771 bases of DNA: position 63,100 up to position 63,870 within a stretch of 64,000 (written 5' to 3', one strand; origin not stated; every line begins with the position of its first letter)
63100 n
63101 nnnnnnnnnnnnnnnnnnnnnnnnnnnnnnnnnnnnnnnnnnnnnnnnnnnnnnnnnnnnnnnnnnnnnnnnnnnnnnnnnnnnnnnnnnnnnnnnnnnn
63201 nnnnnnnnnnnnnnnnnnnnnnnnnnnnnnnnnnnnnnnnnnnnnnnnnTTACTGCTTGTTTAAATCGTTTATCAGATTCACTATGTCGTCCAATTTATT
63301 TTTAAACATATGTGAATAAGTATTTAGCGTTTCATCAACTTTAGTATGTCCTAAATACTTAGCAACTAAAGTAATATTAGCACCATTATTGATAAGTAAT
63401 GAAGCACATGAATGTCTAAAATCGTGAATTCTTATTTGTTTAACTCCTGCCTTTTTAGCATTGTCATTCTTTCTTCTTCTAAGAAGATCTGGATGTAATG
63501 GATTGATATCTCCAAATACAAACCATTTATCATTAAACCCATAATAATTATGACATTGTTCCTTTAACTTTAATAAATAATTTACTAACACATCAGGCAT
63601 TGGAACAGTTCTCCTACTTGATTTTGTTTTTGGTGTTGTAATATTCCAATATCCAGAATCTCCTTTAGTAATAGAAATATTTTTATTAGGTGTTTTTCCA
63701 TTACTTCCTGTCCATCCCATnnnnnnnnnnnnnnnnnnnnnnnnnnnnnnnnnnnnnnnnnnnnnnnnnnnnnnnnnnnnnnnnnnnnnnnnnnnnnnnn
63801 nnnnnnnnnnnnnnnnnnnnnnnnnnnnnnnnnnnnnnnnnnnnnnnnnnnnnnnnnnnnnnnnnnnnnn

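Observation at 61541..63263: Self-contained SMODS-like nucleotidyltransferase + 4-TM membrane protein cassette (minimal CBASS-like candidate) bracketed by 26-bp direct repeats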

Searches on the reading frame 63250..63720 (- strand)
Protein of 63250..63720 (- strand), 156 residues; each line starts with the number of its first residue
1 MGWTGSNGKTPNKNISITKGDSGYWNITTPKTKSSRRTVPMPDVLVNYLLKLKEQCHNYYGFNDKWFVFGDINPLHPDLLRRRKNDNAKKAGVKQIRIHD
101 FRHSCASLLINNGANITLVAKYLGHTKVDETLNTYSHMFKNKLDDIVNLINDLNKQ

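Call 46: find_homologous_proteins(query=window:63250-63720:-, max_evalue=1e-20)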
Query window:63250-63720:- (156 aa): 1098 proteins with E <= 1e-20 among 1404 candidates; the best 120 are listed.
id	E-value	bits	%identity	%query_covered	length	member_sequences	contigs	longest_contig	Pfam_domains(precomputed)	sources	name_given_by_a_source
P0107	1.4e-102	358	100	100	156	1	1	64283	PF00589.28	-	-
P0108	2.3e-71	257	77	91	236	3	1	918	PF00589.28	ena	-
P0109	8.5e-70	252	86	83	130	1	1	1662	PF00589.28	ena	-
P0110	1.1e-69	251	75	93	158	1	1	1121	PF00589.28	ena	-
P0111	2.4e-68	247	72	90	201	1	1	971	PF00589.28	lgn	-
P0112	2.0e-67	244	79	87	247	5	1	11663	PF00589.28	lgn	-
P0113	5.4e-67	243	72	92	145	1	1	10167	PF00589.28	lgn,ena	-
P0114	1.3e-66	241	71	92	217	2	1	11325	PF00589.28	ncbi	ncbi:MAG: site-specific integrase [Bacilli bacterium]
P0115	3.0e-66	240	72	90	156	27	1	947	PF00589.28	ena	-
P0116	3.7e-66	240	71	92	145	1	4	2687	PF00589.28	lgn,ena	-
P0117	8.3e-66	239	74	84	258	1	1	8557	PF00239.27,PF00589.28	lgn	-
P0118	2.3e-65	237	94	74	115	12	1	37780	PF00589.28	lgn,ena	-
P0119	2.9e-63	231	71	86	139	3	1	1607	PF00589.28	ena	-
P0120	8.7e-63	229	86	74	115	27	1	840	PF00589.28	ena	-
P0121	1.3e-62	228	68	85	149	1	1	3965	PF00589.28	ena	-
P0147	1.3e-53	199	82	72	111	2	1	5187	PF00589.28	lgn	-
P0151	1.9e-52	195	74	74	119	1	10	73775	PF00589.28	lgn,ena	-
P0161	3.1e-50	188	73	72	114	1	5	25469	PF00589.28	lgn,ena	-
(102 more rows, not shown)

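Call 48: find_encoding_contigs(protein=P0118, flank=8000, max_places=6)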
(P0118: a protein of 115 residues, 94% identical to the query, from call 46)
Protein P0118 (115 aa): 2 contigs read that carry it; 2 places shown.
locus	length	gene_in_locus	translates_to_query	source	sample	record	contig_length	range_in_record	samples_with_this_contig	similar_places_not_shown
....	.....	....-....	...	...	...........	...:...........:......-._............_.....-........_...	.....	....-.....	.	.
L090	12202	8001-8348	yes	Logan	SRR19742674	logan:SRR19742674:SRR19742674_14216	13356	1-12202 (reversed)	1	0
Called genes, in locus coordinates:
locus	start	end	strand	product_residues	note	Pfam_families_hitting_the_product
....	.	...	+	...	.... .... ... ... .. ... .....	-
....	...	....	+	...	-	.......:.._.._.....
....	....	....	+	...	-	-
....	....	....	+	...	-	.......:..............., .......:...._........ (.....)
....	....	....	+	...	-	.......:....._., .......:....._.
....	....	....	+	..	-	-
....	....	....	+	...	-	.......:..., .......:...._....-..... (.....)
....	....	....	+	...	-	-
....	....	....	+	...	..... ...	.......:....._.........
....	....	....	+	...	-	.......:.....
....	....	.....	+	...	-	-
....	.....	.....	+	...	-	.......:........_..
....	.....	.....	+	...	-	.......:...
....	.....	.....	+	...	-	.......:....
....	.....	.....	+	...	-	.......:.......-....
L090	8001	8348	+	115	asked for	PF00589:Phage_integrase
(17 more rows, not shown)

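Call 49: find_encoding_contigs(protein=P0151, flank=8000, max_places=8)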
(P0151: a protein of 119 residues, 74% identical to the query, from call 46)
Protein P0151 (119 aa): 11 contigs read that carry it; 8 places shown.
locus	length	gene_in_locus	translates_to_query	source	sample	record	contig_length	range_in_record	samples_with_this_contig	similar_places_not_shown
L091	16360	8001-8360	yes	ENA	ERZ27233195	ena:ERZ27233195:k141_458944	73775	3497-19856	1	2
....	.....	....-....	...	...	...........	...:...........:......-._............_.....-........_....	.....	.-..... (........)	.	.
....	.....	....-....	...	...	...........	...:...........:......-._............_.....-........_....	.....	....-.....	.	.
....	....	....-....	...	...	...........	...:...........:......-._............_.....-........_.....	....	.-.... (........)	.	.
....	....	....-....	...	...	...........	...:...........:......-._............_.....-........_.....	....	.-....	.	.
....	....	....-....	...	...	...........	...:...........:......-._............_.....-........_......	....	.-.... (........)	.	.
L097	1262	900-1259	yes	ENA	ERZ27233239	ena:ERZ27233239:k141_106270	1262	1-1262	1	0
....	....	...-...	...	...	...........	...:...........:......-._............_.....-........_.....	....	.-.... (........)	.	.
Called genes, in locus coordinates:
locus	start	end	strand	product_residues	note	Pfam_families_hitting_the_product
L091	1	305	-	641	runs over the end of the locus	PF02463:SMC_N (faint), PF13476:AAA_23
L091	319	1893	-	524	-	PF01507:PAPS_reduct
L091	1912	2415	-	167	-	-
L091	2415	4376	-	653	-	PF02463:SMC_N (weak), PF13175:AAA_15, PF13476:AAA_23, PF13514:AAA_27 (weak), PF13555:AAA_29 (weak)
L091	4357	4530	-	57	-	-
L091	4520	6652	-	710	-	PF13091:PLDc_2, PF00176:SNF2-rel_dom, PF00270:DEAD, PF04851:ResIII, PF18766:SWI2_SNF2, PF00271:Helicase_C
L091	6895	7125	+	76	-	-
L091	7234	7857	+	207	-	-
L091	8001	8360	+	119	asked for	PF00589:Phage_integrase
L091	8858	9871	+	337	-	PF27366:MwoI_N (weak)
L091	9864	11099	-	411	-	PF00145:DNA_methylase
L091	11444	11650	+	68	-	PF14319:Zn_Tnp_IS91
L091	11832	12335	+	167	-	PF04986:Y2_Tnp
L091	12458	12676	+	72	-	-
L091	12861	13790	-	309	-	-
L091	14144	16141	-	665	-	PF17191:RecG_wedge (weak), PF04851:ResIII, PF00270:DEAD, PF00271:Helicase_C, PF19833:RecG_dom3_C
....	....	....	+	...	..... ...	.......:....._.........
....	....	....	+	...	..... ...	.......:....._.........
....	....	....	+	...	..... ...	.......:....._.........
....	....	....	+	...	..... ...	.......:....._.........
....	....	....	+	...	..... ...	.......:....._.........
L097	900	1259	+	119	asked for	PF00589:Phage_integrase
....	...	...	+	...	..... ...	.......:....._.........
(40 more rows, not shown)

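Call 54: find_encoding_contigs(protein=P0112, flank=6000, max_places=4)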
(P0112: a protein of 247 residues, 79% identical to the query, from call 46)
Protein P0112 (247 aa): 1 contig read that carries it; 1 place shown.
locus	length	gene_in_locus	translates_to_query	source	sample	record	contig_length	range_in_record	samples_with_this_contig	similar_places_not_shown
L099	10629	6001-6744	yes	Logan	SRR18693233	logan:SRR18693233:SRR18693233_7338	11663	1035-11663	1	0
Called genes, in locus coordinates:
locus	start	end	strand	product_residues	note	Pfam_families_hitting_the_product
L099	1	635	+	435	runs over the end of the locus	PF02086:MethyltransfD12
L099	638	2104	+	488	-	PF02086:MethyltransfD12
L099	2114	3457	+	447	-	PF13391:HNH_2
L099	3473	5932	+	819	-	PF03235:GmrSD_N, PF07510:GmrSD_C, PF14267:DUF4357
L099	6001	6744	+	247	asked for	PF00589:Phage_integrase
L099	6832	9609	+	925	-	-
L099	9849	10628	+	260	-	?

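Call 55: find_encoding_contigs(protein=P0147, flank=6000, max_places=4)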
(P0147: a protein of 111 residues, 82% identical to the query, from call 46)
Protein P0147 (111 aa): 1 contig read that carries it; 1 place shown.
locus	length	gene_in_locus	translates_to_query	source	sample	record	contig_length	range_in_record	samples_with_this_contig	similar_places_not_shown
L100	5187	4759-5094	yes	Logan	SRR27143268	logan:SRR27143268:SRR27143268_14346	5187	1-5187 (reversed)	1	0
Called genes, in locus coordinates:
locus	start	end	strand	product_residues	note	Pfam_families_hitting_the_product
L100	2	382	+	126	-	?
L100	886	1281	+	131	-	-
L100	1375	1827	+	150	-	-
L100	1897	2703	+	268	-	-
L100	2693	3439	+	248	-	-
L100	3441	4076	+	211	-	PF00005:ABC_tran, PF13304:AAA_21 (weak)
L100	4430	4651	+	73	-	-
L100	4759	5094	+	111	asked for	PF00589:Phage_integrase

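Call 56: find_encoding_contigs(protein=P0161, flank=6000, max_places=5)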
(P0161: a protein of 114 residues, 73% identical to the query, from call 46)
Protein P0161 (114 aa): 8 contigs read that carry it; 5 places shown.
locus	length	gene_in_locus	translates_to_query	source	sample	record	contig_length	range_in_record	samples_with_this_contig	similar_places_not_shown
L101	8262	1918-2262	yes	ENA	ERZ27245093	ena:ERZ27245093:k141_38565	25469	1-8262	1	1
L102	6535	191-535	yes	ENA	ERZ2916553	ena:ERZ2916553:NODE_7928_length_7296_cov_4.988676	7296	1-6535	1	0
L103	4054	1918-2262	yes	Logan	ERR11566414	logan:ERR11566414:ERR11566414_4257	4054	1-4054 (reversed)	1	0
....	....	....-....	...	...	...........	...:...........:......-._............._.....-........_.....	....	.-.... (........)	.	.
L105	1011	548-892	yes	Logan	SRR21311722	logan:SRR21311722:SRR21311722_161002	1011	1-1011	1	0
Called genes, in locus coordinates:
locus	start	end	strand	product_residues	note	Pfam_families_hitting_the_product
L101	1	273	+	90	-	?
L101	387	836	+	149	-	-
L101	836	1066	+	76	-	-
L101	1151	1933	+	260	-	PF00589:Phage_integrase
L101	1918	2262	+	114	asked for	PF00589:Phage_integrase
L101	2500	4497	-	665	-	PF17191:RecG_wedge (weak), PF04851:ResIII, PF00270:DEAD, PF22590:Cas3-like_C_2 (faint), PF00271:Helicase_C, PF19833:RecG_dom3_C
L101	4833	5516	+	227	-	PF02517:Rce1-like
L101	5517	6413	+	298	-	PF00149:Metallophos, PF12850:Metallophos_2 (weak)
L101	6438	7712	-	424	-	PF01018:GTP1_OBG, PF00025:Arf (faint), PF02421:FeoB_N, PF01926:MMR_HSR1, PF09269:DUF1967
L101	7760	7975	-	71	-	PF06949:DUF1292 (faint)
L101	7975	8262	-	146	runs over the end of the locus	-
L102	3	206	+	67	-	?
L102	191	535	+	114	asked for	PF00589:Phage_integrase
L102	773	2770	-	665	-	PF17191:RecG_wedge (weak), PF04851:ResIII, PF00270:DEAD, PF22590:Cas3-like_C_2 (faint), PF00271:Helicase_C, PF19833:RecG_dom3_C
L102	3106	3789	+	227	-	PF02517:Rce1-like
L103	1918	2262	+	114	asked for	PF00589:Phage_integrase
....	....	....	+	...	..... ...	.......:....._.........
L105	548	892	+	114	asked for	PF00589:Phage_integrase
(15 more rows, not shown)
